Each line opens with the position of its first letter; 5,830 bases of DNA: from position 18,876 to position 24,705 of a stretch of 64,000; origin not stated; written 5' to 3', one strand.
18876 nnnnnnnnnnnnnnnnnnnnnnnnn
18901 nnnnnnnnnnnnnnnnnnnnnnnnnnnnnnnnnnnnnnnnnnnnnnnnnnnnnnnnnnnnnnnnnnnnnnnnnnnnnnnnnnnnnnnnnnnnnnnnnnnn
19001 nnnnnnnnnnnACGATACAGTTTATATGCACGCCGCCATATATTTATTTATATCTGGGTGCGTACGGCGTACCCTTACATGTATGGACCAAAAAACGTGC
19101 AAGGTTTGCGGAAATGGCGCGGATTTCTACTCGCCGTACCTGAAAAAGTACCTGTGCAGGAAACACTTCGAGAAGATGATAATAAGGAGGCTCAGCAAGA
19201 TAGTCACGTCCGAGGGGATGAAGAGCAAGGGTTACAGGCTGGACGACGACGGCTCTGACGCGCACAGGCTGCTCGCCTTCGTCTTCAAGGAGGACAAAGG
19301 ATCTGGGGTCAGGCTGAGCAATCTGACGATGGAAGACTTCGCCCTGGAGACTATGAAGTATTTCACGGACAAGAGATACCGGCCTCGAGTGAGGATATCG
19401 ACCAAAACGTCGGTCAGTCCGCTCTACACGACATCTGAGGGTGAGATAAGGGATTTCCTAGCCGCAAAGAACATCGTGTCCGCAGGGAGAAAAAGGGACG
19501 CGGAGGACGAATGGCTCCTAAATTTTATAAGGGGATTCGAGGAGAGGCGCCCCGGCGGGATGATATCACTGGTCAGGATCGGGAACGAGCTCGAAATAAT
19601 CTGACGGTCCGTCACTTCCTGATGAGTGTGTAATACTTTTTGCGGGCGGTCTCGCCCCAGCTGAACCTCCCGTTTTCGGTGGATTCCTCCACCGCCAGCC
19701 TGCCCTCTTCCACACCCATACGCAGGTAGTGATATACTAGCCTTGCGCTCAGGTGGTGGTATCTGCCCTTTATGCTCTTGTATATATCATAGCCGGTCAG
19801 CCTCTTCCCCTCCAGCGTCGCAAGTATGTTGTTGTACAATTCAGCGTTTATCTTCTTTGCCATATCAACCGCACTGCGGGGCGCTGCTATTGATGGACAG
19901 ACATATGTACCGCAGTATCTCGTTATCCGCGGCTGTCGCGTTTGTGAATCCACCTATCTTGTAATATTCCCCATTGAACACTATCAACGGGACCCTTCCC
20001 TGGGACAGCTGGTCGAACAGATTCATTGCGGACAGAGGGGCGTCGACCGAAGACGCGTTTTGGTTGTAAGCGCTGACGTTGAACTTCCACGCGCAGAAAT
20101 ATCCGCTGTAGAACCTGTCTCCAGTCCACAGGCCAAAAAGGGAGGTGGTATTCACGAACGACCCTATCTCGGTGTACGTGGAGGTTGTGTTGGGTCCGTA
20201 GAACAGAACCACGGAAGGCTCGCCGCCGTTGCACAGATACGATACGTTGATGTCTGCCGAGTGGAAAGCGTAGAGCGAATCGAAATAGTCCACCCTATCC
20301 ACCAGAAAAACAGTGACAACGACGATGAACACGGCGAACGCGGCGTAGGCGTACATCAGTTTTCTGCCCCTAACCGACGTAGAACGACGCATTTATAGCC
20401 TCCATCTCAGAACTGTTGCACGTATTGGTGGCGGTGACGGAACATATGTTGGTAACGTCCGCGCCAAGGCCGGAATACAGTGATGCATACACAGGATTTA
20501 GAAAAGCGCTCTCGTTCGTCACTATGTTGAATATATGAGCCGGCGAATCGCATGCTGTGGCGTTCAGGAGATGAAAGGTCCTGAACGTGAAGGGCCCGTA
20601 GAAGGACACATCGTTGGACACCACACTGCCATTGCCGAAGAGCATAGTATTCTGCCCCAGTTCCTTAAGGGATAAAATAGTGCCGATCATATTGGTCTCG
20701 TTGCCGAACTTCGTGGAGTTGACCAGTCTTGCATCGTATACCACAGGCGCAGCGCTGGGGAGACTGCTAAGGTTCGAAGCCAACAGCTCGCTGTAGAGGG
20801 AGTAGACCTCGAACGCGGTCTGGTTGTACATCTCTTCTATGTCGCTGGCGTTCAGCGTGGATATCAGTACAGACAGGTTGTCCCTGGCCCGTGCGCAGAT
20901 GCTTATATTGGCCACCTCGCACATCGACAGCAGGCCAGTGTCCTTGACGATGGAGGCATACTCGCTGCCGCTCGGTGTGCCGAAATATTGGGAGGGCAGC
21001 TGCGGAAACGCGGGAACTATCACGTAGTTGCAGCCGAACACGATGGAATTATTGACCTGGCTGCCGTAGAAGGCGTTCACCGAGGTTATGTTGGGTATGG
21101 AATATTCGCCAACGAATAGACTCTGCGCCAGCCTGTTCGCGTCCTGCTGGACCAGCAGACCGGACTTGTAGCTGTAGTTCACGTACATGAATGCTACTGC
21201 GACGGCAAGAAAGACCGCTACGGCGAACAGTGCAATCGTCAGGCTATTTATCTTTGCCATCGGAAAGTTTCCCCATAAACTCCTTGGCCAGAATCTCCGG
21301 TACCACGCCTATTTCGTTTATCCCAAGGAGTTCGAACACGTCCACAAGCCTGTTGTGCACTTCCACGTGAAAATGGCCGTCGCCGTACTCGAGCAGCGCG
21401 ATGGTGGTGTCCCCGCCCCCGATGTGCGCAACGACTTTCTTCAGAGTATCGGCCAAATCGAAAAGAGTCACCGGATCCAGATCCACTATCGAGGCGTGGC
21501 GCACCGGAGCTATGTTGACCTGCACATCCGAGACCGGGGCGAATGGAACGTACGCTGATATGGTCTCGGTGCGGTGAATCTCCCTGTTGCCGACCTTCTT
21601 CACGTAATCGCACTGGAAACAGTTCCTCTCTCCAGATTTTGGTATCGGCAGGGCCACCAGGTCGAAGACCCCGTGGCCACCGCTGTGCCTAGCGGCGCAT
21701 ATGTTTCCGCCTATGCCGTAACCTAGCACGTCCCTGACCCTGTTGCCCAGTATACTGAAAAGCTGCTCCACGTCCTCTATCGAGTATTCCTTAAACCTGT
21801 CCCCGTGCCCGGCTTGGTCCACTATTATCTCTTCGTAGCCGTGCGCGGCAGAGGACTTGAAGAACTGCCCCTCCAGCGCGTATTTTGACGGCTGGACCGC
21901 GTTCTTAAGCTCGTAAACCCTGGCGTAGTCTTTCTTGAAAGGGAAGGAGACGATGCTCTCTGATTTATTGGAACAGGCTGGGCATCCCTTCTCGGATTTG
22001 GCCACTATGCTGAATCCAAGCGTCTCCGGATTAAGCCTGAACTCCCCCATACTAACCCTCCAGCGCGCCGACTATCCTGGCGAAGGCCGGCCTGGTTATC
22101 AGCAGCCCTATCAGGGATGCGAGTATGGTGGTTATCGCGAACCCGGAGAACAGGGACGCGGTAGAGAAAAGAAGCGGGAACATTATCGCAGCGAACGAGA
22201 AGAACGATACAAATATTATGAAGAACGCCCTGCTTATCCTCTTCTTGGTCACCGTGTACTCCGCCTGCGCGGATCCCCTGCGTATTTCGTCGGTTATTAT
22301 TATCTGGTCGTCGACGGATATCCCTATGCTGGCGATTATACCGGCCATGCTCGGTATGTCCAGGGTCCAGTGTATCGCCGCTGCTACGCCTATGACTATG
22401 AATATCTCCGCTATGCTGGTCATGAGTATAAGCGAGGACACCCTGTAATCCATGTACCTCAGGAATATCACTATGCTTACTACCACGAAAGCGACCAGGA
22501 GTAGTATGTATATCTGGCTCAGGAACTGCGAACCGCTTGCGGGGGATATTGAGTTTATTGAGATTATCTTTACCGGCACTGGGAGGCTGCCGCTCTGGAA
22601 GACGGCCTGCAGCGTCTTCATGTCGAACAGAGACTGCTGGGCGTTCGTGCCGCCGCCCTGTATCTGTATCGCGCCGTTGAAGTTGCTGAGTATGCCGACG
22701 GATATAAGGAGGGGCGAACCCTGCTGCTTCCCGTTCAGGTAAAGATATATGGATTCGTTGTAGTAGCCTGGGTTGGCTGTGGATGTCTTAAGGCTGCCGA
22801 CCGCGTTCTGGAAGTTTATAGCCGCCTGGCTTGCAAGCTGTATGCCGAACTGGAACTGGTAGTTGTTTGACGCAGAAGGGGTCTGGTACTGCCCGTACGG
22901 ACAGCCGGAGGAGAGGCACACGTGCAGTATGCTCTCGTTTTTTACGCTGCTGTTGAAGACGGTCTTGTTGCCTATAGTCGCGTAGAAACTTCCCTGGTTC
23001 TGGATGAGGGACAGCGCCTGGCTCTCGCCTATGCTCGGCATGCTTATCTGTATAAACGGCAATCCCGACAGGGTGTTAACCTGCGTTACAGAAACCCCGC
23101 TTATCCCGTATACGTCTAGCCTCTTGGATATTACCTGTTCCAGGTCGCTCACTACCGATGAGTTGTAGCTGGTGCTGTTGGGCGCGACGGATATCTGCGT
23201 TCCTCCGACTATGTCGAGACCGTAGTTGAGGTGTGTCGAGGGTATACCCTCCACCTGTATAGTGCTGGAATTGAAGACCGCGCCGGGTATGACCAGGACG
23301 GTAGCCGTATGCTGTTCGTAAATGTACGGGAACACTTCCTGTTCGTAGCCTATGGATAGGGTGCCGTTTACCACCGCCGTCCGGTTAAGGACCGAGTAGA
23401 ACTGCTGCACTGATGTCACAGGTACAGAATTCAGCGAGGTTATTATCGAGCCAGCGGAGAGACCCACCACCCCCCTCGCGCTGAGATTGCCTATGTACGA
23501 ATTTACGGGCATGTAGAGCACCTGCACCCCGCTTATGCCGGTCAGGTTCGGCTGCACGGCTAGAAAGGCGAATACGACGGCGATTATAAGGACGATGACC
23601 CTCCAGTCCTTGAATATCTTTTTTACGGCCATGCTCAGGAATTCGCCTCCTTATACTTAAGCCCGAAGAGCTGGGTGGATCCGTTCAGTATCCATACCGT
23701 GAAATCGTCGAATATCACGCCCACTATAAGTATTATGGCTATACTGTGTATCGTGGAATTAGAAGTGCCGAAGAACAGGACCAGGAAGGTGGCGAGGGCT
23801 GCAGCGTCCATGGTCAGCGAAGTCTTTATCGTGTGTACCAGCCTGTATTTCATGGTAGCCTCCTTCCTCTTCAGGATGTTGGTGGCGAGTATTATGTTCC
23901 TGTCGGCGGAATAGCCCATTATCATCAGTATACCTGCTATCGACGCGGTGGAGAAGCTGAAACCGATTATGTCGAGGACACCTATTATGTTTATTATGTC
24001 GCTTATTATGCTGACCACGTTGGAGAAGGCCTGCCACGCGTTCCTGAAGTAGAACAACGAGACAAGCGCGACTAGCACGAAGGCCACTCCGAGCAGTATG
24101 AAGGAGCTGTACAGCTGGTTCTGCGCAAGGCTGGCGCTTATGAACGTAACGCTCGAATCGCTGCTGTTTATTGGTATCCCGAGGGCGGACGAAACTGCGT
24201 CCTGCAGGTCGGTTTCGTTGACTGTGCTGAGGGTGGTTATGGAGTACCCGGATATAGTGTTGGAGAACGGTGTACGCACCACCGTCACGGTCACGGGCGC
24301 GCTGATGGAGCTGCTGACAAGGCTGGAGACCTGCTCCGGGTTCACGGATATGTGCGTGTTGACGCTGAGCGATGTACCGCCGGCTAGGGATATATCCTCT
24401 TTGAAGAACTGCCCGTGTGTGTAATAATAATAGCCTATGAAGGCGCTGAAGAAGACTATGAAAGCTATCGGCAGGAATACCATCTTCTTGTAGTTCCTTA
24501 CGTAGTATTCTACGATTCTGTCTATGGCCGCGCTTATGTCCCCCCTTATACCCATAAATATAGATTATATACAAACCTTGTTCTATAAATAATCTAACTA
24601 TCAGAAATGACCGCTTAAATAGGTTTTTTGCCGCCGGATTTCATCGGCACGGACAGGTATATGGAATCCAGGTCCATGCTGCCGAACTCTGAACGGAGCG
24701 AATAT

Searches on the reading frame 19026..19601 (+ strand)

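Call 62: search_protein_families(library=pfam, proteins=[window:19026-19601:+], max_evalue=0.01)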
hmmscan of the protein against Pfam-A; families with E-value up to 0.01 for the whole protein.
window:19026-19601:+ (192 aa): 1 family
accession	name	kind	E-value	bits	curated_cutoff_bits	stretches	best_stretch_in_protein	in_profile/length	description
PF22082.2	TtuA_LIM_N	-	0.0035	17.8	27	1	25-48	2-25/26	2-thiouridine synthetase TtuA, N-terminal LIM domain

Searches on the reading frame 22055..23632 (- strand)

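Call 62: search_protein_families(library=pfam, proteins=[window:22055-23632:-], max_evalue=0.01)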
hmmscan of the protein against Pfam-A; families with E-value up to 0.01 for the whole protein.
window:22055-23632:- (526 aa): 3 families
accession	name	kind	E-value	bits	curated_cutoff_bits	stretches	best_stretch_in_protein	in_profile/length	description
PF02355.23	SecD_SecF_C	-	5.8e-13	49.1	20.5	1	354-510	13-172/189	Protein export membrane protein SecD/SecF, C-terminal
PF00873.25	ACR_tran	-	0.00099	17.4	28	1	377-512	336-477/1021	AcrB/AcrD/AcrF family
PF07549.19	Sec_GG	-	0.0035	17.3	20.3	1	132-149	5-22/28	SecD/SecF GG Motif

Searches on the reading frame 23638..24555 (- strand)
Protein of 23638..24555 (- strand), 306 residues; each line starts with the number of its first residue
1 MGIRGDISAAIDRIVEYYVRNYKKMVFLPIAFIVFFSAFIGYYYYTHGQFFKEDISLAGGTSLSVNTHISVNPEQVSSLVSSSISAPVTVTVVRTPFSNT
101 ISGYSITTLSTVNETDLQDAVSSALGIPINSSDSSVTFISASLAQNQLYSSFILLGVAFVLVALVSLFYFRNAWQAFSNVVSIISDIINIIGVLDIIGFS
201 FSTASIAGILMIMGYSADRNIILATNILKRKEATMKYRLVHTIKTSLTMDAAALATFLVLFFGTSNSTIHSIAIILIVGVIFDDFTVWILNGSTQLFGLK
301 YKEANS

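Call 62: search_protein_families(library=pfam, proteins=[window:23638-24555:-], max_evalue=0.01)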
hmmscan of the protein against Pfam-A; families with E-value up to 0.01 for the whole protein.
window:23638-24555:- (306 aa): 1 family
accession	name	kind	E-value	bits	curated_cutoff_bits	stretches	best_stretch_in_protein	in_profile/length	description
PF02355.23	SecD_SecF_C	-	3.1e-19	69.5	20.5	1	131-291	13-179/189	Protein export membrane protein SecD/SecF, C-terminal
